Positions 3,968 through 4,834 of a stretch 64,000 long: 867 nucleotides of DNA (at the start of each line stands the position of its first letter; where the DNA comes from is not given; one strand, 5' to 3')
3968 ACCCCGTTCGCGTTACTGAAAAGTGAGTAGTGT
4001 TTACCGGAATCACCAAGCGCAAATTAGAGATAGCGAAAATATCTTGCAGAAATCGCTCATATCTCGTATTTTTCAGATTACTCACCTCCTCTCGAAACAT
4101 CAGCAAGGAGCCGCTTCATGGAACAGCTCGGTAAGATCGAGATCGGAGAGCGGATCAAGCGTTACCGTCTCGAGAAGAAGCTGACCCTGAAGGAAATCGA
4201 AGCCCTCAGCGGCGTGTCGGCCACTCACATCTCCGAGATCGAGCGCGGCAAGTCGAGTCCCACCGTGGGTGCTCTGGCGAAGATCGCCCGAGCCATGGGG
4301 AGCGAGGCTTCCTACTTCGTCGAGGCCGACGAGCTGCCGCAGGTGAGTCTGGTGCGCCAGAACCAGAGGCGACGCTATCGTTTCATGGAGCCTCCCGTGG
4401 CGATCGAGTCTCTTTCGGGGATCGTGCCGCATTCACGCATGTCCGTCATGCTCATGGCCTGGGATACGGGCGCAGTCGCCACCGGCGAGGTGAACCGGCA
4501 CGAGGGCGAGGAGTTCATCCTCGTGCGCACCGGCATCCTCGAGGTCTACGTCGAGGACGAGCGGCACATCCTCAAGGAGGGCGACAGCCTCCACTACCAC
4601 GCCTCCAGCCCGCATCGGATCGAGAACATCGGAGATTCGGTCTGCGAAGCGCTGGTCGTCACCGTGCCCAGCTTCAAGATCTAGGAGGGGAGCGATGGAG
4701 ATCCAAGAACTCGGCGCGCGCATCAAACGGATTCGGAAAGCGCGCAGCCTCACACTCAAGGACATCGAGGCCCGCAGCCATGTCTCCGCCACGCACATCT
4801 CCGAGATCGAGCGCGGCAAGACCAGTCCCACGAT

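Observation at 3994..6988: AT-rich promoter island driving a tight operon: two paralogous XRE-HTH/cupin regulators, DUF1844, and a beta-barrel/TSP3 calcium-binding protein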

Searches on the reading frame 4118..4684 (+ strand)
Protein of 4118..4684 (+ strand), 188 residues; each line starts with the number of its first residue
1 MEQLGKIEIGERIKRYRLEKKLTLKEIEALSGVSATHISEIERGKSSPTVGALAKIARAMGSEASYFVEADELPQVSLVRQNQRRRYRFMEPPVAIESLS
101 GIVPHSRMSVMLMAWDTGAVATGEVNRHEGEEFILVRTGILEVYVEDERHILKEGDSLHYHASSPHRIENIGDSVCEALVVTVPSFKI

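Call 4: search_protein_families(library=pfam, proteins=[window:4118-4684:+], max_evalue=0.01)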
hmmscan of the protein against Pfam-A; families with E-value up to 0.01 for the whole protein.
window:4118-4684:+ (188 aa): 8 families
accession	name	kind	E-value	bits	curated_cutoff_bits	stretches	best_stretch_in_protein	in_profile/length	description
PF07883.17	Cupin_2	-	1.8e-15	56.8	27.2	1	122-181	10-69/70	Cupin domain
PF01381.28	HTH_3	-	3.2e-14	53.1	23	1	13-67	1-55/55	Helix-turn-helix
PF13560.12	HTH_31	-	2.8e-10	40.8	27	1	8-61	1-55/64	Helix-turn-helix domain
PF12844.13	HTH_19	-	4.8e-08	33.2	30.2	1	10-67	1-58/64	Helix-turn-helix domain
PF13443.12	HTH_26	-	0.002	18.8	22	1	12-61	1-51/63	Cro/C1-type HTH DNA-binding domain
PF01050.24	MannoseP_isomer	-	0.0039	17.8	23.6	1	127-175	47-94/116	Mannose-6-phosphate isomerase C-terminal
PF13744.12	HTH_37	-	0.0046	17.2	27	1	6-63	16-74/80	Helix-turn-helix domain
PF02311.25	AraC_binding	-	0.0071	16.5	21.1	0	126-181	19-74/135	AraC-like ligand binding domain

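Call 5: search_protein_families(library=ncbifam, proteins=[window:4118-4684:+], max_evalue=0.01)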
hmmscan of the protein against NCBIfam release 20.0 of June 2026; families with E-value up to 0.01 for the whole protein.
window:4118-4684:+ (188 aa): 12 families
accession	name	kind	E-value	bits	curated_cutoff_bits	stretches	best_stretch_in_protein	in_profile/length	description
NF007408.0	PRK09943.1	equivalog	1.5e-16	60.5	211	1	7-183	6-181/185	HTH-type transcriptional regulator PuuR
NF006015.0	PRK08154.1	subfamily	1.7e-09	37.3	204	1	8-81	30-105/314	anaerobic benzoate catabolism transcriptional regulator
TIGR03070.1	couple_hipB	subfamily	1.1e-08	34.8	71.65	1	8-63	2-57/58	type II toxin-antitoxin system Y4mF family antitoxin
NF010465.0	PRK13890.1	equivalog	3e-07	30.5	96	1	15-107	12-102/121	conjugal transfer protein TrbA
NF041951.1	phage_RstR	subfamily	1.3e-06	28.6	80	1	8-67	2-61/108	RstR family transcriptional repressor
NF038139.1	Reg_Aceta_RamB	equivalog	6.8e-05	21.7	700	1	9-81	3-75/465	acetate metabolism transcriptional regulator RamB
NF007257.0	PRK09706.1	subfamily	0.0001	22.2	101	1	8-72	5-69/135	transcriptional repressor DicA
NF047948.1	male_kill_WMK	equivalog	0.00014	21.4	300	1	7-62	4-59/300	WO male-killing family protein Wmk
NF046032.1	TransRegSlrRBacil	equivalog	0.00016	21.8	250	1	9-70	2-64/149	HTH-type transcriptional regulator SlrR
NF041677.1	trans_regClgR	equivalog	0.00058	19.9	170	1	4-63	4-63/113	transcriptional regulator ClgR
TIGR01479.1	GMP_PMI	equivalog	0.0024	16.7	372.95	1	109-177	376-443/467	mannose-1-phosphate guanylyltransferase/mannose-6-phosphate isomerase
NF050094.1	BetDgalsidMYCTU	equivalog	0.0054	16.9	175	0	106-181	34-107/113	beta-D-galactosidase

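Call 10: find_encoding_contigs(protein=window:4118-4684:+, flank=10000, max_places=6)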
Protein window:4118-4684:+ (188 aa): 21 contigs read that carry it; 6 places shown.
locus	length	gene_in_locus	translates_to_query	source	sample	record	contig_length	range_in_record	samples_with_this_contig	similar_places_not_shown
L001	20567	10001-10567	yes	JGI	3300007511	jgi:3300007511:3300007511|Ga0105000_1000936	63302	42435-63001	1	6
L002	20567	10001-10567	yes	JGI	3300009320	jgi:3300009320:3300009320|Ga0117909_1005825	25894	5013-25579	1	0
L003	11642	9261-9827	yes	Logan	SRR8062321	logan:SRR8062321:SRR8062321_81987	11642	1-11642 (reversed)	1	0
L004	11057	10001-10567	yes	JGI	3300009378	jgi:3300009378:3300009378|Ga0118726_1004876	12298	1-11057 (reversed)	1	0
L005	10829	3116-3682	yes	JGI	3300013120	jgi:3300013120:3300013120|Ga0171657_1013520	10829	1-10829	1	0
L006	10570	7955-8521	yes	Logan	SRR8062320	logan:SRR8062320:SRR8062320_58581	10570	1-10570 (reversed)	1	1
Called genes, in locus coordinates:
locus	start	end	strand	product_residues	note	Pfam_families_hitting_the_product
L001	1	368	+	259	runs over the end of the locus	-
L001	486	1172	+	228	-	PF00730:HhH-GPD, PF00633:HHH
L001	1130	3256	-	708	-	PF17900:Peptidase_M1_N (weak), PF01433:Peptidase_M1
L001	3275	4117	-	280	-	PF13505:OMP_b-brl (weak)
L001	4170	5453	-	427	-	PF04413:Glycos_transf_N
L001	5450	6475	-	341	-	PF01075:Glyco_transf_9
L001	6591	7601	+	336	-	PF02518:HATPase_c (weak), PF00072:Response_reg (weak)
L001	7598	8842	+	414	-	PF01595:CNNM, PF00571:CBS (faint), PF03471:CorC_HlyC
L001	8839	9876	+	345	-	PF01595:CNNM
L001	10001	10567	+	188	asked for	PF12844:HTH_19, PF13560:HTH_31, PF01381:HTH_3, PF07883:Cupin_2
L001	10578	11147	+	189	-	PF13560:HTH_31, PF01381:HTH_3, PF12844:HTH_19, PF07883:Cupin_2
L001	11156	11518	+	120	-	PF08899:DUF1844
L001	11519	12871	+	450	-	-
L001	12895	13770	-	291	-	PF01503:PRA-PH (faint), PF03819:MazG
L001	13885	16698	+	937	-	PF00005:ABC_tran (faint), PF02463:SMC_N (faint), PF13191:AAA_16 (faint), PF13481:AAA_25 (faint), PF13555:AAA_29 (faint), PF20703:nSTAND1 (faint), PF17760:UvrA_inter, PF17755:UvrA_DNA-bind, +1 more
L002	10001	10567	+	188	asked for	PF12844:HTH_19, PF13560:HTH_31, PF01381:HTH_3, PF07883:Cupin_2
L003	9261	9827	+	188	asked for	PF12844:HTH_19, PF13560:HTH_31, PF01381:HTH_3, PF07883:Cupin_2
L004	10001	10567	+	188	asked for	PF12844:HTH_19, PF13560:HTH_31, PF01381:HTH_3, PF07883:Cupin_2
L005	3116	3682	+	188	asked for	PF12844:HTH_19, PF13560:HTH_31, PF01381:HTH_3, PF07883:Cupin_2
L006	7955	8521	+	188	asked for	PF12844:HTH_19, PF13560:HTH_31, PF01381:HTH_3, PF07883:Cupin_2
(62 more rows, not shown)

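Call 11: find_homologous_proteins(query=window:4118-4684:+, max_evalue=1e-10)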
Query window:4118-4684:+ (188 aa): 45 proteins with E <= 1e-10 among 236 candidates.
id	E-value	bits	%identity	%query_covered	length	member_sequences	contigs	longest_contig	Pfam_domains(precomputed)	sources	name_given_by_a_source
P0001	1.1e-106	372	92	100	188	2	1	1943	PF12844.14,PF07883.18,PF01381.29,PF13560.13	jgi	jgi:transcriptional regulator with XRE-family HTH domain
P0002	3.2e-102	358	88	100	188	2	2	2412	PF12844.14,PF07883.18,PF01381.29,PF13560.13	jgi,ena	-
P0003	9.2e-101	353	87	100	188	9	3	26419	PF12844.14,PF07883.18,PF01381.29,PF13560.13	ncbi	-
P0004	1.7e-100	352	87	100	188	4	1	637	PF12844.14,PF07883.18,PF01381.29,PF13560.13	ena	-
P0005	3.0e-100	351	85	100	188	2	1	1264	PF12844.14,PF07883.18,PF01381.29,PF13560.13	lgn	-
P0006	1.5e-99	349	85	100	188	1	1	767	PF12844.14,PF07883.18,PF01381.29,PF13560.13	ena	-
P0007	7.4e-97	340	84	100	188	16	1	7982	PF12844.14,PF07883.18,PF01381.29,PF13560.13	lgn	-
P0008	4.9e-96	337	82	99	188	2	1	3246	PF12844.14,PF07883.18,PF01381.29,PF13560.13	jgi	jgi:transcriptional regulator with XRE-family HTH domain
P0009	7.7e-95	333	81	100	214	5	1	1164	PF12844.14,PF07883.18,PF01381.29,PF13560.13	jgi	jgi:transcriptional regulator with XRE-family HTH domain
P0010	1.7e-94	332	81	100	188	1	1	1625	PF12844.14,PF07883.18,PF01381.29,PF13560.13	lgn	-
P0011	5.9e-89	314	78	100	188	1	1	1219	PF12844.14,PF07883.18,PF01381.29,PF13560.13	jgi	-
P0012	7.7e-88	311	78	100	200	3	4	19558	PF12844.14,PF07883.18,PF01381.29,PF13560.13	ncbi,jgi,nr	ncbi:MAG: cupin domain-containing protein [Candidatus Krumholzibacteria bacterium]|jgi:transcription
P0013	6.0e-87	308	77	100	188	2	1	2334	PF12844.14,PF07883.18,PF01381.29,PF13560.13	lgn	-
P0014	7.9e-86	304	75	100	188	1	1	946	PF12844.14,PF07883.18,PF01381.29,PF13560.13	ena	-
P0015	2.8e-85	302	74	100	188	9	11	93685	PF12844.14,PF07883.18,PF01381.29,PF13560.13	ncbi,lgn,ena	-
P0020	3.3e-53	198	54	96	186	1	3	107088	PF07883.18,PF01381.29,PF13560.13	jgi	jgi:transcriptional regulator with XRE-family HTH domain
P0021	3.1e-47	179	49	96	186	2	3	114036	PF12844.14,PF07883.18,PF01381.29,PF13560.13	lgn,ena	-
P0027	3.2e-39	152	47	95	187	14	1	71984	PF12844.14,PF07883.18,PF05899.19,PF01381.29,PF13560.13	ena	-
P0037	6.7e-26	109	38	90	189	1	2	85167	PF12844.14,PF07883.18,PF01381.29,PF13560.13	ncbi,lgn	-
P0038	2.0e-25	108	38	89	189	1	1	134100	PF12844.14,PF07883.18,PF01381.29,PF13560.13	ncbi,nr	ncbi:MAG: helix-turn-helix domain-containing protein [bacterium]|nr:helix-turn-helix domain-containi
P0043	8.7e-22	96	33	93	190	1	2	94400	PF07883.18,PF01381.29,PF13560.13,PF13443.13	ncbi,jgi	jgi:transcriptional regulator with XRE-family HTH domain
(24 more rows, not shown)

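Call 12: find_encoding_contigs(protein=P0015, flank=6000, max_places=2)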
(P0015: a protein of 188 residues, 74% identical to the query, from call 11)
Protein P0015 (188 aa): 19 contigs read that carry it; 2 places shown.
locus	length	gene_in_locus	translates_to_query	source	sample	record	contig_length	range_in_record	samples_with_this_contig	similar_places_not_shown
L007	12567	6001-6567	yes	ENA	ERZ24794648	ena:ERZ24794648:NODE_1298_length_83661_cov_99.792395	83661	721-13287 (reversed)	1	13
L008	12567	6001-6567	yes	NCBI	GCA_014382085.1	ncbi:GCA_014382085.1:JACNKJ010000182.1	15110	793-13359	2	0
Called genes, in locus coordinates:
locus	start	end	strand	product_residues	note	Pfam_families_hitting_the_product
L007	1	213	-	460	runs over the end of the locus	-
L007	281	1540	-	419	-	PF04413:Glycos_transf_N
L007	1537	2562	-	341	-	PF01075:Glyco_transf_9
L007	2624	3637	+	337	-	PF00072:Response_reg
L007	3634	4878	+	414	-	PF01595:CNNM, PF00571:CBS (weak), PF03471:CorC_HlyC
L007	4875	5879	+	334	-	PF01595:CNNM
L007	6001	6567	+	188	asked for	PF12844:HTH_19, PF13560:HTH_31, PF01381:HTH_3, PF07883:Cupin_2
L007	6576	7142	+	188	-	PF13560:HTH_31, PF01381:HTH_3, PF12844:HTH_19, PF07883:Cupin_2 (weak)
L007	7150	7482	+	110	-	PF08899:DUF1844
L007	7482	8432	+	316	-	-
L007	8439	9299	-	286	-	PF01503:PRA-PH (faint), PF03819:MazG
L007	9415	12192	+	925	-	PF00005:ABC_tran (faint), PF02463:SMC_N (faint), PF13191:AAA_16 (faint), PF13304:AAA_21 (faint), PF13555:AAA_29 (faint), PF20703:nSTAND1 (faint), PF17760:UvrA_inter, PF17755:UvrA_DNA-bind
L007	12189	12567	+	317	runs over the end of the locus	PF01073:3Beta_HSD, PF01370:Epimerase, PF02719:Polysacc_synt_2 (weak), PF04321:RmlD_sub_bind, PF05368:NmrA (faint), PF13460:NAD_binding_10 (weak), PF16363:GDP_Man_Dehyd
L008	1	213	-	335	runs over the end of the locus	?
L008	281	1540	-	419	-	PF04413:Glycos_transf_N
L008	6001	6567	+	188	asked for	PF12844:HTH_19, PF13560:HTH_31, PF01381:HTH_3, PF07883:Cupin_2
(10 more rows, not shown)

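Call 13: find_encoding_contigs(protein=P0020, flank=6000, max_places=2)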
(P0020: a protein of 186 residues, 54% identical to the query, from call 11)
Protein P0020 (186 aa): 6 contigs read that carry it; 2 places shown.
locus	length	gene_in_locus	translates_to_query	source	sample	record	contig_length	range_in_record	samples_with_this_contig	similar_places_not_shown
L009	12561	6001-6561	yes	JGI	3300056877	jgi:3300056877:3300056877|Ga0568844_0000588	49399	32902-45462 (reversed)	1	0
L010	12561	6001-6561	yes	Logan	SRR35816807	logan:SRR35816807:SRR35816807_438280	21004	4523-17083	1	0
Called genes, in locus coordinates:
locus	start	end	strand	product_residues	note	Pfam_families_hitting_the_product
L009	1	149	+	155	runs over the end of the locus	PF00731:AIRC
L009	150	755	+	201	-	PF01300:Sua5_yciO_yrdC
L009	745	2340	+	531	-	-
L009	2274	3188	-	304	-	PF04055:Radical_SAM, PF13186:SPASM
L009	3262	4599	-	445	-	PF04413:Glycos_transf_N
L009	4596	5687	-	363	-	PF01075:Glyco_transf_9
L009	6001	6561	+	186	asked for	PF13560:HTH_31, PF01381:HTH_3, PF07883:Cupin_2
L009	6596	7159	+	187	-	PF13560:HTH_31, PF01381:HTH_3, PF12844:HTH_19, PF13443:HTH_26 (weak), PF07883:Cupin_2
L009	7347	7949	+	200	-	PF08899:DUF1844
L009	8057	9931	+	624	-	PF02412:TSP_3 (faint), PF00691:OmpA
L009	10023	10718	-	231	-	PF01503:PRA-PH (faint), PF03819:MazG, PF12643:MazG-like (faint), PF03819:MazG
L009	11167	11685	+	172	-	PF12019:GspH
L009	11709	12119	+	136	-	PF07963:N_methyl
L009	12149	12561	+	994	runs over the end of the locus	PF13517:FG-GAP_3 (faint), PF01839:FG-GAP (faint), PF17210:SdrD_B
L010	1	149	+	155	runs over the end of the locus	PF00731:AIRC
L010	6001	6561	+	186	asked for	PF13560:HTH_31, PF01381:HTH_3, PF07883:Cupin_2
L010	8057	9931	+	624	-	PF02412:TSP_3 (faint), PF00691:OmpA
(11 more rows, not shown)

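Call 14: find_encoding_contigs(protein=P0021, flank=6000, max_places=2)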
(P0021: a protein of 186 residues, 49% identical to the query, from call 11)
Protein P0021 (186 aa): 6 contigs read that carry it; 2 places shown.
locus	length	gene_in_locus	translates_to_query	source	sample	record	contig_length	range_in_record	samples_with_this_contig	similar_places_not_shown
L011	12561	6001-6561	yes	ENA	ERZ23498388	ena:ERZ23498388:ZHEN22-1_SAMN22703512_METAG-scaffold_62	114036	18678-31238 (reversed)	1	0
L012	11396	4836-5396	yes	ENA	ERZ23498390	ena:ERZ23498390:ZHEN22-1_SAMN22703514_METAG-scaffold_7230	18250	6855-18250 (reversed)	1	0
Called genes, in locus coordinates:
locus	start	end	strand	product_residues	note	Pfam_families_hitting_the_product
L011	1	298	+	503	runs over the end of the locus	PF00939:Na_sulph_symp, PF03600:CitMHS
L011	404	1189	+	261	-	PF02353:CMAS (weak), PF05175:MTS, PF01209:Ubie_methyltran, PF13489:Methyltransf_23, PF13847:Methyltransf_31, PF08241:Methyltransf_11, PF08242:Methyltransf_12, PF13649:Methyltransf_25, +1 more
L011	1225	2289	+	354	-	PF00144:Beta-lactamase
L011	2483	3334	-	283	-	PF04055:Radical_SAM, PF13186:SPASM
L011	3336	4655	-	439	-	PF04413:Glycos_transf_N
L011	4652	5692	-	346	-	PF01075:Glyco_transf_9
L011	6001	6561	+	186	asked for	PF13560:HTH_31, PF01381:HTH_3, PF12844:HTH_19 (weak), PF07883:Cupin_2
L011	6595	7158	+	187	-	PF13560:HTH_31, PF01381:HTH_3, PF12844:HTH_19, PF01050:MannoseP_isomer, PF07883:Cupin_2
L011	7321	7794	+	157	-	PF08899:DUF1844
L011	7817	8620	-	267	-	-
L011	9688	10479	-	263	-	PF01503:PRA-PH (faint), PF03819:MazG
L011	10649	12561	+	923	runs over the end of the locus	PF00005:ABC_tran (faint), PF02463:SMC_N (faint), PF13191:AAA_16 (faint), PF13304:AAA_21 (faint), PF13476:AAA_23 (faint), PF13481:AAA_25 (faint), PF17760:UvrA_inter (weak), PF17755:UvrA_DNA-bind, +2 more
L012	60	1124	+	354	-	PF00144:Beta-lactamase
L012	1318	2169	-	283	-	PF04055:Radical_SAM, PF13186:SPASM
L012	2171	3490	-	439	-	PF04413:Glycos_transf_N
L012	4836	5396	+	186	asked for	PF13560:HTH_31, PF01381:HTH_3, PF12844:HTH_19 (weak), PF07883:Cupin_2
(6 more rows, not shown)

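Call 15: find_encoding_contigs(protein=P0027, flank=6000, max_places=2)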
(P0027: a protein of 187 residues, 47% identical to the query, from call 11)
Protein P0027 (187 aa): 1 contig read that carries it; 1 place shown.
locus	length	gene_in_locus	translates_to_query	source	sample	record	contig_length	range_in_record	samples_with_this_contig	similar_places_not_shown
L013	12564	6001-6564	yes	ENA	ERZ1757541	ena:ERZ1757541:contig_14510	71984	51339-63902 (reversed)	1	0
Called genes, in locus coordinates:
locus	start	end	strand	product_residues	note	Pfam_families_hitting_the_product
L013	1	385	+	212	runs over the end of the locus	PF04055:Radical_SAM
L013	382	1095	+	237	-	PF00733:Asn_synthase (faint), PF06508:QueC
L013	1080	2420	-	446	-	PF04413:Glycos_transf_N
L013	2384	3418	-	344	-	PF01075:Glyco_transf_9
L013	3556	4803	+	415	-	PF01595:CNNM, PF00571:CBS, PF03471:CorC_HlyC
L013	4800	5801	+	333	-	PF01595:CNNM, PF00571:CBS (weak)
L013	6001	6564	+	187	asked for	PF13560:HTH_31, PF01381:HTH_3, PF12844:HTH_19, PF05899:Cupin_3 (weak), PF07883:Cupin_2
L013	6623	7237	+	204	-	PF13560:HTH_31, PF01381:HTH_3, PF12844:HTH_19 (weak), PF07883:Cupin_2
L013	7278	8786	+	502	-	-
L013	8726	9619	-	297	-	PF03819:MazG, PF12643:MazG-like (faint), PF01503:PRA-PH (weak), PF03819:MazG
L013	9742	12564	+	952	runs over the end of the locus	PF00005:ABC_tran (faint), PF02463:SMC_N (faint), PF13191:AAA_16 (faint), PF13476:AAA_23 (faint), PF13555:AAA_29 (faint), PF20703:nSTAND1 (faint), PF17760:UvrA_inter, PF17755:UvrA_DNA-bind, +2 more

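Call 16: find_encoding_contigs(protein=P0037, flank=6000, max_places=1)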
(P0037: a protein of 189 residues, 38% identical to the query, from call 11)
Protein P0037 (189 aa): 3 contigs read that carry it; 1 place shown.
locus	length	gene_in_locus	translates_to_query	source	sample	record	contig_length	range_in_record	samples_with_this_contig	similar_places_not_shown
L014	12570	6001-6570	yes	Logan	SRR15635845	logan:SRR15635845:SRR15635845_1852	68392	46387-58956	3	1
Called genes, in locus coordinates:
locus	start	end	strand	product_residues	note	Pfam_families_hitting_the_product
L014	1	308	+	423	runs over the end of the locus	PF09861:Lar_N, PF21113:LarA_C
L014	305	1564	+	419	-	PF02844:GARS_N, PF01071:GARS_A, PF02222:ATP-grasp (weak), PF02843:GARS_C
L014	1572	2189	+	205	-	PF01300:Sua5_yciO_yrdC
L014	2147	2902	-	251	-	PF04055:Radical_SAM, PF13186:SPASM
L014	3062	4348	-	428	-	PF04413:Glycos_transf_N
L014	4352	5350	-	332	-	PF01075:Glyco_transf_9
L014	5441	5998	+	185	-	PF13560:HTH_31, PF01381:HTH_3, PF12844:HTH_19 (weak), PF07883:Cupin_2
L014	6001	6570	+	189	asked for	PF12844:HTH_19, PF13560:HTH_31, PF01381:HTH_3, PF07883:Cupin_2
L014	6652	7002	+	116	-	PF08899:DUF1844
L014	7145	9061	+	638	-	PF02412:TSP_3 (faint), PF00691:OmpA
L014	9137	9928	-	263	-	PF03819:MazG, PF12643:MazG-like (faint), PF01503:PRA-PH (weak), PF03819:MazG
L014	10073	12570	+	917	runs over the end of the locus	PF00005:ABC_tran (faint), PF02463:SMC_N (faint), PF13191:AAA_16 (faint), PF13304:AAA_21 (faint), PF13476:AAA_23 (faint), PF13481:AAA_25 (faint), PF17760:UvrA_inter, PF17755:UvrA_DNA-bind, +2 more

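Call 17: find_encoding_contigs(protein=P0038, flank=6000, max_places=1)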
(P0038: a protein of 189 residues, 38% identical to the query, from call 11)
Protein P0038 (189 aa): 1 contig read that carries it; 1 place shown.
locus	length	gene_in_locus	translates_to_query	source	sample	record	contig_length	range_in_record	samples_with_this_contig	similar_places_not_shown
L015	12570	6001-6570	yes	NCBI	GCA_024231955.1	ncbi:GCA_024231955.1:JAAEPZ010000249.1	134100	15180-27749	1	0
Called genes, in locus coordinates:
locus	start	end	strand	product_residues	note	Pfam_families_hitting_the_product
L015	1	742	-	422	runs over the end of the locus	PF04413:Glycos_transf_N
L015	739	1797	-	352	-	PF01075:Glyco_transf_9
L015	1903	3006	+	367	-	PF02518:HATPase_c (weak), PF00072:Response_reg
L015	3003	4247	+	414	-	PF01595:CNNM, PF00571:CBS (faint), PF03471:CorC_HlyC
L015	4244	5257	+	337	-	PF01595:CNNM, PF00571:CBS (faint)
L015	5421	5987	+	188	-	PF12844:HTH_19 (weak), PF13560:HTH_31, PF01381:HTH_3, PF07883:Cupin_2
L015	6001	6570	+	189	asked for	PF13560:HTH_31, PF01381:HTH_3, PF12844:HTH_19, PF07883:Cupin_2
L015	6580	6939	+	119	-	PF08899:DUF1844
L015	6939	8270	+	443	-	-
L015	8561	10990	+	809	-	PF04108:ATG17_like (faint), PF13682:CZB, PF00672:HAMP, PF00015:MCPsignal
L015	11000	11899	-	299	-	PF01503:PRA-PH (faint), PF03819:MazG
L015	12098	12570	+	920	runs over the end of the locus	PF00005:ABC_tran (faint), PF02463:SMC_N (faint), PF13191:AAA_16 (faint), PF13476:AAA_23 (faint), PF13555:AAA_29 (faint), PF20703:nSTAND1 (faint), PF17760:UvrA_inter, PF17755:UvrA_DNA-bind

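Call 18: find_encoding_contigs(protein=P0043, flank=6000, max_places=1)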
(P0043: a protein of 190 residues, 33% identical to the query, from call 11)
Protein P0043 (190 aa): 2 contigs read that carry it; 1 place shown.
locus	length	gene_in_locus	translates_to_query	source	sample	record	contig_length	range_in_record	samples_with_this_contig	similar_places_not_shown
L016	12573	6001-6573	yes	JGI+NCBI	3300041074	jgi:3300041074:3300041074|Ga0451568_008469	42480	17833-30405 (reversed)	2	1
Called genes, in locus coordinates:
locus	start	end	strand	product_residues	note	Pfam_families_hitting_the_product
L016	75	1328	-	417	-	PF00155:Aminotran_1_2, PF12897:Asp_aminotransf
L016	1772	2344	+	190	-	PF13560:HTH_31, PF01381:HTH_3, PF12844:HTH_19 (weak), PF13443:HTH_26 (weak)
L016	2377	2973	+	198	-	PF12844:HTH_19 (weak), PF13443:HTH_26 (weak), PF13560:HTH_31, PF01381:HTH_3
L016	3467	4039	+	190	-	PF01381:HTH_3, PF13560:HTH_31, PF12844:HTH_19 (weak)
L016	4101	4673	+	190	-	PF13560:HTH_31, PF01381:HTH_3, PF12844:HTH_19, PF13443:HTH_26 (faint)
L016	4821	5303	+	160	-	PF01381:HTH_3 (weak)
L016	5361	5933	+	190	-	PF13560:HTH_31, PF01381:HTH_3, PF12844:HTH_19 (weak)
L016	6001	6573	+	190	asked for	PF13560:HTH_31, PF01381:HTH_3, PF13443:HTH_26 (weak), PF07883:Cupin_2 (faint)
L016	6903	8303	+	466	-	PF16241:DUF4900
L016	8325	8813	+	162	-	-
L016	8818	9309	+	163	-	-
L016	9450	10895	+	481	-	-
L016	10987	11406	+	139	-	PF07963:N_methyl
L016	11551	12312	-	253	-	PF06750:A24_N_bact, PF01478:Peptidase_A24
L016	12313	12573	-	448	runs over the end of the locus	PF03958:Secretin_N, PF00263:Secretin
